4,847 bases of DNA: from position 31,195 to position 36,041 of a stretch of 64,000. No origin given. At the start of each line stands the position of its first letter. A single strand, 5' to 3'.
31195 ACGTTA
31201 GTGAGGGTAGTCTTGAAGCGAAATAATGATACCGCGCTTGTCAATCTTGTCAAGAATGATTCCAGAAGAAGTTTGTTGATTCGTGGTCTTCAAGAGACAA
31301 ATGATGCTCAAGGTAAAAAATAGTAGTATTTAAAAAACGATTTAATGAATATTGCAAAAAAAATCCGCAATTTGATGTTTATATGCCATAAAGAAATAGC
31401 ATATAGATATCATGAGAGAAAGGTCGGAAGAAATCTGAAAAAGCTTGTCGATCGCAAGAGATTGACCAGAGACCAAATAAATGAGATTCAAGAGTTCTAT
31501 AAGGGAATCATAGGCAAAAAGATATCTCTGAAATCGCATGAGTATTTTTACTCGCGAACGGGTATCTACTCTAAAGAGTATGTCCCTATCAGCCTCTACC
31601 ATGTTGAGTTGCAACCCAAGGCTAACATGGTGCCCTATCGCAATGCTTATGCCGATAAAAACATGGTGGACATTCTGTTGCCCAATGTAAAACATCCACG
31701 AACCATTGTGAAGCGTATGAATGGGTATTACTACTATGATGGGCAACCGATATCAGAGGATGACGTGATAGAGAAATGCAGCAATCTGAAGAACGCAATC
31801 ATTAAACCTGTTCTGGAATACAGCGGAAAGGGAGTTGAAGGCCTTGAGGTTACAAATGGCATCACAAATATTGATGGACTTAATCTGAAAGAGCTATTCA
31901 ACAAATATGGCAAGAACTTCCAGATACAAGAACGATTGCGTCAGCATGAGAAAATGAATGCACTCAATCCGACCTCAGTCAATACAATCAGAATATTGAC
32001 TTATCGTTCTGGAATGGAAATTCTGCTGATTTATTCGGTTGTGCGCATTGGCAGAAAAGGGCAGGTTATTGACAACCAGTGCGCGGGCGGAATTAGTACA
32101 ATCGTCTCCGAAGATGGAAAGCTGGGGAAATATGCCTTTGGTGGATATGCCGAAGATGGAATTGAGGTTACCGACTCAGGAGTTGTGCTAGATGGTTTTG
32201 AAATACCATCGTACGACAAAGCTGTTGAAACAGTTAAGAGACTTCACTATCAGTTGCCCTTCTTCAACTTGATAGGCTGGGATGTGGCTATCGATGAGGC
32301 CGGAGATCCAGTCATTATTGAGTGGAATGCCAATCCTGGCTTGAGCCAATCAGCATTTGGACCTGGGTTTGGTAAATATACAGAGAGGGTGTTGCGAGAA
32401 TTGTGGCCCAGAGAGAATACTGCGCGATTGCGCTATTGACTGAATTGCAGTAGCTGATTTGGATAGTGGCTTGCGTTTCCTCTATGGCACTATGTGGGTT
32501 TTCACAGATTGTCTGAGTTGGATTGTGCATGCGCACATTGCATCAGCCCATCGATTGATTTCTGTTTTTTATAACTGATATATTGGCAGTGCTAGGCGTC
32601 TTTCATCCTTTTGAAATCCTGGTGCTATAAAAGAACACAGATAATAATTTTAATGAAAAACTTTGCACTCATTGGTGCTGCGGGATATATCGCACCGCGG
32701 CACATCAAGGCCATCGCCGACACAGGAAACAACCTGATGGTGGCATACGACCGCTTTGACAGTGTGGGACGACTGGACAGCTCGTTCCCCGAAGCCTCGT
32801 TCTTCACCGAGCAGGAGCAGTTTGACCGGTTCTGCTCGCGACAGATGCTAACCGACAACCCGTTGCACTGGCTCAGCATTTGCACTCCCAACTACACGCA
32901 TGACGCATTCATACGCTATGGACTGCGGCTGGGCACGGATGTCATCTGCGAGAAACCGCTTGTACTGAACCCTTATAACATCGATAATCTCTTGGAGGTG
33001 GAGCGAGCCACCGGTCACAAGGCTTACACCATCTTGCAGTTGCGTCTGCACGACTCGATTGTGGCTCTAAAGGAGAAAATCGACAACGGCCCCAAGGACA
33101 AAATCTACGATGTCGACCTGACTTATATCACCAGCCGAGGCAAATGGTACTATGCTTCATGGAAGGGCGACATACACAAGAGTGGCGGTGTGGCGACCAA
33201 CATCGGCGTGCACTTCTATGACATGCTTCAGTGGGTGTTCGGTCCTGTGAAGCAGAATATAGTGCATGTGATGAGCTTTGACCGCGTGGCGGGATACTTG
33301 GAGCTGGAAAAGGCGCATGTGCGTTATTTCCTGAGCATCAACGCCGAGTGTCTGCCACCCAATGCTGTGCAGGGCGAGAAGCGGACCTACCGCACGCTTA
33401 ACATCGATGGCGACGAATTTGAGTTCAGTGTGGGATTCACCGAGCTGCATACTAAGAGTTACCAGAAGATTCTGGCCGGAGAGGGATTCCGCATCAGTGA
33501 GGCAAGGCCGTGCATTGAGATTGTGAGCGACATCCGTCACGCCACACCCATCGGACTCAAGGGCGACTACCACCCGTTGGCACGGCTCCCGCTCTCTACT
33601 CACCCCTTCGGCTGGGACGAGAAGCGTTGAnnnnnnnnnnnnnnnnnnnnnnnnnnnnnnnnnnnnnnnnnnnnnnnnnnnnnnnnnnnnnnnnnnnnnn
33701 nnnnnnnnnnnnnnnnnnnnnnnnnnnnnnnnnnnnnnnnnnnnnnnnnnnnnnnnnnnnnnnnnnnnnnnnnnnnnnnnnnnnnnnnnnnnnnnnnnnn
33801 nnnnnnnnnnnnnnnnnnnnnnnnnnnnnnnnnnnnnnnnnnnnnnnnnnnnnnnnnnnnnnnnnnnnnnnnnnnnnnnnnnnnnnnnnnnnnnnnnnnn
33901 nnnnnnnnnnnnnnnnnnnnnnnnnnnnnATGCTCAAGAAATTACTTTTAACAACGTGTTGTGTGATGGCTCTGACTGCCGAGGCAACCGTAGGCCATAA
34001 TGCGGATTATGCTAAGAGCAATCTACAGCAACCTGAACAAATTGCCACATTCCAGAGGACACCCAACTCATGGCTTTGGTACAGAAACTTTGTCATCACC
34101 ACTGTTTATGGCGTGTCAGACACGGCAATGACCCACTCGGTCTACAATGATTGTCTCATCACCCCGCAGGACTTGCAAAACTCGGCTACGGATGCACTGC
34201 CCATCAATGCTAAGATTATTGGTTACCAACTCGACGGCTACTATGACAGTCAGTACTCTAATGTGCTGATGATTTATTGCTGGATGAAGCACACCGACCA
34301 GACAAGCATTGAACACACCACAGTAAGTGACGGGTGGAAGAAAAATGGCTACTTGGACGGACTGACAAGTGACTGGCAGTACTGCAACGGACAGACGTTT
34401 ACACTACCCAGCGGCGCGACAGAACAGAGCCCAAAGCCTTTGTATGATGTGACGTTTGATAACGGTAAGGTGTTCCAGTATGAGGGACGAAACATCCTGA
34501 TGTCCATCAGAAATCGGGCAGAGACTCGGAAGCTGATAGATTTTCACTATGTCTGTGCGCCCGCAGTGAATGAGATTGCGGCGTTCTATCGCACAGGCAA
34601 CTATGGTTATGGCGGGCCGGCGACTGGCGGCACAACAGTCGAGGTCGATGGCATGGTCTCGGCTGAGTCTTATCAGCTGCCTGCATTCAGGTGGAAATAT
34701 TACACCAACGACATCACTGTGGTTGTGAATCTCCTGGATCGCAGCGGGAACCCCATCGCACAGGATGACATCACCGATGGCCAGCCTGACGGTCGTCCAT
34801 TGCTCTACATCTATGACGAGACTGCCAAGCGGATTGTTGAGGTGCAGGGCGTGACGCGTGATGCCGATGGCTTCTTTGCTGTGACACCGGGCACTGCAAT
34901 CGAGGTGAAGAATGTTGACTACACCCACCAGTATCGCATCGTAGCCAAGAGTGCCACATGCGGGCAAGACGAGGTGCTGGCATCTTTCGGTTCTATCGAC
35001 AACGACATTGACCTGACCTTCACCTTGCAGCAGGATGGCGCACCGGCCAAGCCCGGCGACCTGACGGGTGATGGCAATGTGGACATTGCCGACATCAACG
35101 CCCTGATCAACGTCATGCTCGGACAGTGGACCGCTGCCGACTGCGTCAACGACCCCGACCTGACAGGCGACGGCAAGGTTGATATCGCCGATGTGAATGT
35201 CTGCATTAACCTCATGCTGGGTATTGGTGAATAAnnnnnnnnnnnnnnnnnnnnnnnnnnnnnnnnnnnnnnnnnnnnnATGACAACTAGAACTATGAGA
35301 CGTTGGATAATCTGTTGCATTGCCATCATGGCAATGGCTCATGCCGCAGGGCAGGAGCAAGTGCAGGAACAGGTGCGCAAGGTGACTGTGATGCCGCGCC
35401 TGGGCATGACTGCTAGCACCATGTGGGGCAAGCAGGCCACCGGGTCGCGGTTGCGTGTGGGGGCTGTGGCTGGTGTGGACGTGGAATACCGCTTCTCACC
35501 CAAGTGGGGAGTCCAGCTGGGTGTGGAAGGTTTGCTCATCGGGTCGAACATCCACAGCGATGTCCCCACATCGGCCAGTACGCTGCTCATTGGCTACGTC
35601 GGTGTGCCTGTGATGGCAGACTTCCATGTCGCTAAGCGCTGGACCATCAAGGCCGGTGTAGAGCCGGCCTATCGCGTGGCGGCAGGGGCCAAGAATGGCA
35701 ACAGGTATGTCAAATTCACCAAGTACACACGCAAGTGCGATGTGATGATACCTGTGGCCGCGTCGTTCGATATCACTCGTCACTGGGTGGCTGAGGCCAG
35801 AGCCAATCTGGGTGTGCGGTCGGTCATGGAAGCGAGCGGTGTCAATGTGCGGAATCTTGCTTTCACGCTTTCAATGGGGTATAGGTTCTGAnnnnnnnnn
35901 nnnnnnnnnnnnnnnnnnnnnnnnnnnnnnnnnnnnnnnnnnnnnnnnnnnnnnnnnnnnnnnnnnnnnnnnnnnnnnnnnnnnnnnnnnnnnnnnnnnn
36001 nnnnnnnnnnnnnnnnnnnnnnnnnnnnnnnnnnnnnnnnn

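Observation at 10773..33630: Wzx/Wzy capsule locus with almost no glycosyltransferases but many amide- and acyl-forming enzymes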

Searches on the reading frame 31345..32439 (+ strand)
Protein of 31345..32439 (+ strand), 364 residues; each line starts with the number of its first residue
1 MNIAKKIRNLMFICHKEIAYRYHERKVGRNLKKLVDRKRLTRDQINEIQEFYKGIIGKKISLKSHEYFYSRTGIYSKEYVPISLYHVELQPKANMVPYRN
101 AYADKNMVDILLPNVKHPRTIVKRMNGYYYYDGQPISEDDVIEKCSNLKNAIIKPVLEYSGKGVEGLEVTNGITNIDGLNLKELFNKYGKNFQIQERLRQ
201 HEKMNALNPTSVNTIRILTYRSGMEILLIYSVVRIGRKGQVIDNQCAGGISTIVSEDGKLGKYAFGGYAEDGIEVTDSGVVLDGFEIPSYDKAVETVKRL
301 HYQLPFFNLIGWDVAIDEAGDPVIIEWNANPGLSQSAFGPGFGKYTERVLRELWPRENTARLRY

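Call 5: search_protein_families(library=pfam, proteins=[window:31345-32439:+], max_evalue=0.01)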
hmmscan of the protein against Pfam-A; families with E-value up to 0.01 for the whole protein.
window:31345-32439:+ (364 aa): 2 families
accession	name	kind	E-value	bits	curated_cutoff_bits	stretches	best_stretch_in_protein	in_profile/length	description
PF14397.11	ATPgrasp_ST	-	5.5e-36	124.6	31.4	1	144-335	55-260/278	Sugar-transfer associated ATP-grasp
PF14398.11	ATPgrasp_YheCD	-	9e-05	22.3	26.8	0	293-333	189-229/255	YheC/D like ATP-grasp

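Call 8: search_protein_families(library=ncbifam, proteins=[window:31345-32439:+], max_evalue=0.001)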
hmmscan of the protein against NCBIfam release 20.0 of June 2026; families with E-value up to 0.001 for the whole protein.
window:31345-32439:+ (364 aa): 1 family
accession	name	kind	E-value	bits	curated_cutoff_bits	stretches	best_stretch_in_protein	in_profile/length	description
TIGR02291.1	rimK_rel_E_lig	hypoth_equivalog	9.9e-06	24.7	314.2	1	183-342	125-282/317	alpha-L-glutamate ligase-like protein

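Call 84: search_solved_structures(query=A6, max_evalue=1, show_alignments=1)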
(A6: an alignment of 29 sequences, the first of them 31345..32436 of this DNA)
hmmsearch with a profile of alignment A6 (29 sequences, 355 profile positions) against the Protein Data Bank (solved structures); distinct sequences matched with E-value up to 1: 30.
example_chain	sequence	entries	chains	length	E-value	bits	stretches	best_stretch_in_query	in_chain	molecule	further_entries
7qyr_A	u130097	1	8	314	1.7e-05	27.6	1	149-194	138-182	Probable alpha-L-glutamate ligase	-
7qys_A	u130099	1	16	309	2.6e-05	26.9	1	140-194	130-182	Probable alpha-L-glutamate ligase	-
8t42_N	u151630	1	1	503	0.00017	24.3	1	43-188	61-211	Tubulin polyglutamylase TTLL6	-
8u3z_N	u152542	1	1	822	0.00053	22.6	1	43-188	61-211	Tubulin polyglutamylase TTLL6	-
6vzt_A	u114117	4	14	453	0.00054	22.6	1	87-188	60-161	Tubulin polyglutamylase TTLL6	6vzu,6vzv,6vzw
6y3p_A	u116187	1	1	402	0.00065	22.4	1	91-194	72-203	KLLA0B12012p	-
4ylr_A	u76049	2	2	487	0.0009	21.9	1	91-193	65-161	Tubulin polyglutamylase TTLL7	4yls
5zct_A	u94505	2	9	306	0.0017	21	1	148-195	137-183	Ribosomal protein S6--L-glutamate ligase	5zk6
4iwx_A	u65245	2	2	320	0.0019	20.8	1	148-195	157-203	Ribosomal protein S6 modification protein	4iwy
6vzq_A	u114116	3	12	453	0.0026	20.4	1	87-188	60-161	Tubulin polyglutamylase TTLL6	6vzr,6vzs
6y3z_P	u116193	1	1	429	0.0041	19.7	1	77-177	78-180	Probable tubulin--tyrosine ligase PBY1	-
6ll9_A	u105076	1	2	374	0.0053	19.4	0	267-335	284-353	D-alanine--D-alanine ligase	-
1e4e_A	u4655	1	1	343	0.032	16.8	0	126-194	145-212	VANCOMYCIN/TEICOPLANIN A-TYPE RESISTANCE PROTEIN VANA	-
3se7_A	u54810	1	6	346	0.07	15.7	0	128-193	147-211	VanA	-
1glv_A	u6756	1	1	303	0.073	15.6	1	128-180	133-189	GLUTATHIONE SYNTHASE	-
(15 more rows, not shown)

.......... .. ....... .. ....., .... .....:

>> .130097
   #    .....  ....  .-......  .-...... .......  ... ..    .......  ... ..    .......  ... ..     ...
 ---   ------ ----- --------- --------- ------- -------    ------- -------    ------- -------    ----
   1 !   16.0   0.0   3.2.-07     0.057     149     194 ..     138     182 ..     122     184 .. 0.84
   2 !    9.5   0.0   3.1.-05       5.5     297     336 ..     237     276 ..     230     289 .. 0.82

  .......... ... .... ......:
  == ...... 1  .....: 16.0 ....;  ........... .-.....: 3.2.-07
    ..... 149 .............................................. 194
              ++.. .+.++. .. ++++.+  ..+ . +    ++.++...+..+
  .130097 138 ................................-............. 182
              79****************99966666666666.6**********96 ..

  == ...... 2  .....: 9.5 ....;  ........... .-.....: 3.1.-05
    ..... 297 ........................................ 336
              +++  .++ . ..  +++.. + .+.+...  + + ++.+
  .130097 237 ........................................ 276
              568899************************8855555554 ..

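Call 85: search_protein_representatives(protein=window:31345-32439:+)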
Query: 364 residues. Proteins with E-value up to 0.001 (for the whole library): 7586; up to 1e-10: 3867; up to 1e-30: 538. The best 150 are listed.
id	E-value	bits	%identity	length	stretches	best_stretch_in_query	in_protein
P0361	3.2e-107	375.2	44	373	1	11-353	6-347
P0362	1.1e-84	301.1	40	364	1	7-360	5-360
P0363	1.0e-83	297.8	44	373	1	15-360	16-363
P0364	9.1e-82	291.4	42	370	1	30-354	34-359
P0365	2.2e-81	290.1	52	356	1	35-288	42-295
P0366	4.9e-78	279.2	40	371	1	17-353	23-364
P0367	9.0e-76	271.7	41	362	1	13-351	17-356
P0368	9.4e-73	261.8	54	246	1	144-359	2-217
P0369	9.5e-73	261.8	42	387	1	32-353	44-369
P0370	1.0e-67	245.2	39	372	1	12-351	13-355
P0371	1.1e-67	245.0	39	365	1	32-354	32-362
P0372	1.4e-66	241.5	41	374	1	39-353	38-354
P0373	4.7e-66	239.7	46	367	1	28-262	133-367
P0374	9.7e-65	235.4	38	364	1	20-356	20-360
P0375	4.6e-64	233.2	36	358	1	17-350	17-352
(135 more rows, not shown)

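Call 100: search_protein_families(library=pfam, proteins=[window:31345-32439:+], max_evalue=10)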
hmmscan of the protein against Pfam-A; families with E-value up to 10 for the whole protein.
window:31345-32439:+ (364 aa): 3 families
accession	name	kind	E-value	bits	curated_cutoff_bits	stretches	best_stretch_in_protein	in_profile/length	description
PF14397.11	ATPgrasp_ST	-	5.5e-36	124.6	31.4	1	144-335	55-260/278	Sugar-transfer associated ATP-grasp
PF14398.11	ATPgrasp_YheCD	-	9e-05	22.3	26.8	1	293-333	189-229/255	YheC/D like ATP-grasp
PF03133.20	TTL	-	0.012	15.3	20.1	1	305-336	233-264/292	Tubulin-tyrosine ligase family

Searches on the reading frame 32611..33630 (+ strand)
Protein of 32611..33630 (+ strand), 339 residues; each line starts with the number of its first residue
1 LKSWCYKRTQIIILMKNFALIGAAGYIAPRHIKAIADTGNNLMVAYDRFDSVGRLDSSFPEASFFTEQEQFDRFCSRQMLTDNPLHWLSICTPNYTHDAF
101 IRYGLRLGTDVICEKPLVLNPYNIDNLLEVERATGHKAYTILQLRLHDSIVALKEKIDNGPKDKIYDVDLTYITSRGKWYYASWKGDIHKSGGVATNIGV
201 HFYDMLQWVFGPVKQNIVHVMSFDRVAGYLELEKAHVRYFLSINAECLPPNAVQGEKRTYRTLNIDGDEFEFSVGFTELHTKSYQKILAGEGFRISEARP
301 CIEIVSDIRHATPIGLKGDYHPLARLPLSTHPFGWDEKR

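Call 5: search_protein_families(library=pfam, proteins=[window:32611-33630:+], max_evalue=0.01)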
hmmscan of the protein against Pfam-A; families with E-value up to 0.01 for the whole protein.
window:32611-33630:+ (339 aa): 3 families
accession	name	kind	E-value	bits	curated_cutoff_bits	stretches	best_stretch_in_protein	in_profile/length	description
PF01408.29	GFO_IDH_MocA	-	1.8e-16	61.3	24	1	17-137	2-115/120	Oxidoreductase family, NAD-binding Rossmann fold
PF02894.22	GFO_IDH_MocA_C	-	4.9e-15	56.4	22.9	1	154-262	1-130/218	Oxidoreductase family, C-terminal alpha/beta domain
PF22725.1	GFO_IDH_MocA_C3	-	5.2e-08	33.4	27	1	151-221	2-73/124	GFO/IDH/MocA C-terminal domain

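Call 8: search_protein_families(library=ncbifam, proteins=[window:32611-33630:+], max_evalue=0.001)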
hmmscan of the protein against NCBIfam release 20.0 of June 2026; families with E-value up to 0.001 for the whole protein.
window:32611-33630:+ (339 aa): 5 families
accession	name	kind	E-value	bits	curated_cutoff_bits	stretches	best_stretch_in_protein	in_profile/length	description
TIGR04380.1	myo_inos_iolG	equivalog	6.6e-12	44.9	355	1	17-215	3-190/330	inositol 2-dehydrogenase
NF052479.1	LevoglcsnDh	equivalog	2.2e-10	39.8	650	1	77-217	66-209/386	levoglucosan dehydrogenase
NF040723.1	UDP-GlcNAcDh_Arch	equivalog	2.8e-05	23.8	450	1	56-213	32-180/302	UDP-N-acetylglucosamine 3-dehydrogenase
NF007574.0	PRK10206.1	equivalog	6.9e-05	22.1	352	1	78-216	59-193/345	oxidoreductase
NF008607.0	PRK11579.1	subfamily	0.00028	20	330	1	77-214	57-193/346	oxidoreductase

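Call 95: search_solved_structures(query=window:32611-33630:+, max_evalue=0.00001)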
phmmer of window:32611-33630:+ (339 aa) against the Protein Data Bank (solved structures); distinct sequences matched with E-value up to 0.00001: 12.
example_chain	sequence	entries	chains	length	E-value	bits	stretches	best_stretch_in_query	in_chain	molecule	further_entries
3oa2_A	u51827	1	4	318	4.3e-107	361.6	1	15-322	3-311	WbpB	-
3o9z_A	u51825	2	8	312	3.7e-88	299.3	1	15-309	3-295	Lipopolysaccharide biosynthesis protein wbpB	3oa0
3q2k_A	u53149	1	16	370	6.4e-11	45.3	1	17-221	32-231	oxidoreductase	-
7xr9_A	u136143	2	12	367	8.3e-10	41.7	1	18-211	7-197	DgpA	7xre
4hkt_A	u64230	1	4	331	1.3e-09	41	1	18-215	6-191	Inositol 2-dehydrogenase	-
9m3d_B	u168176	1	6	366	8.9e-09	38.3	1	17-221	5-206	DgpA1 from W974-1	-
9m37_A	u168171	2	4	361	1.8e-08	37.3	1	71-219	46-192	P581a DgpA2 and isoorientin complex structure | Gfo/Idh/MocA family protein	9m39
3db2_A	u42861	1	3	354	9.6e-08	34.9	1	81-220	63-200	putative NADPH-dependent oxidoreductase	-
8w9s_A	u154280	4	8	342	2.8e-07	33.3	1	88-214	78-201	NADH-dependent dihydrogenase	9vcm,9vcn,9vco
3q2i_A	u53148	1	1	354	3.8e-07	32.9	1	79-216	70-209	dehydrogenase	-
3ezy_A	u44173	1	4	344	4.9e-07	32.5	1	78-215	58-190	Dehydrogenase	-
3cea_A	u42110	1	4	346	1.9e-06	30.6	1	79-212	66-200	Myo-inositol 2-dehydrogenase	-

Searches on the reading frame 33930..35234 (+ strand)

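Call 5: search_protein_families(library=pfam, proteins=[window:33930-35234:+], max_evalue=0.01)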
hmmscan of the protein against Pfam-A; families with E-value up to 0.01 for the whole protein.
window:33930-35234:+ (434 aa): 1 family
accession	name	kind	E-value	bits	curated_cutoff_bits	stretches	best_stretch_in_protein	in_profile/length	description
PF00404.24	Dockerin_1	-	2.4e-06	28.1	22.9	1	375-428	1-55/57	Dockerin type I domain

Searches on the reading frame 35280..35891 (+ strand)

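Call 5: search_protein_families(library=pfam, proteins=[window:35280-35891:+], max_evalue=0.01)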
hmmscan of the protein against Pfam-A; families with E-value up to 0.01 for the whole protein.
window:35280-35891:+ (203 aa): 2 families
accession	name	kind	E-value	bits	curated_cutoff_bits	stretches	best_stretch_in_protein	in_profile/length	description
PF13568.12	OMP_b-brl_2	-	1.6e-13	51.6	27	1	30-182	5-173/175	Outer membrane protein beta-barrel domain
PF13505.12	OMP_b-brl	-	1.4e-07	32.3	28.7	1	13-203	5-175/175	Outer membrane protein beta-barrel domain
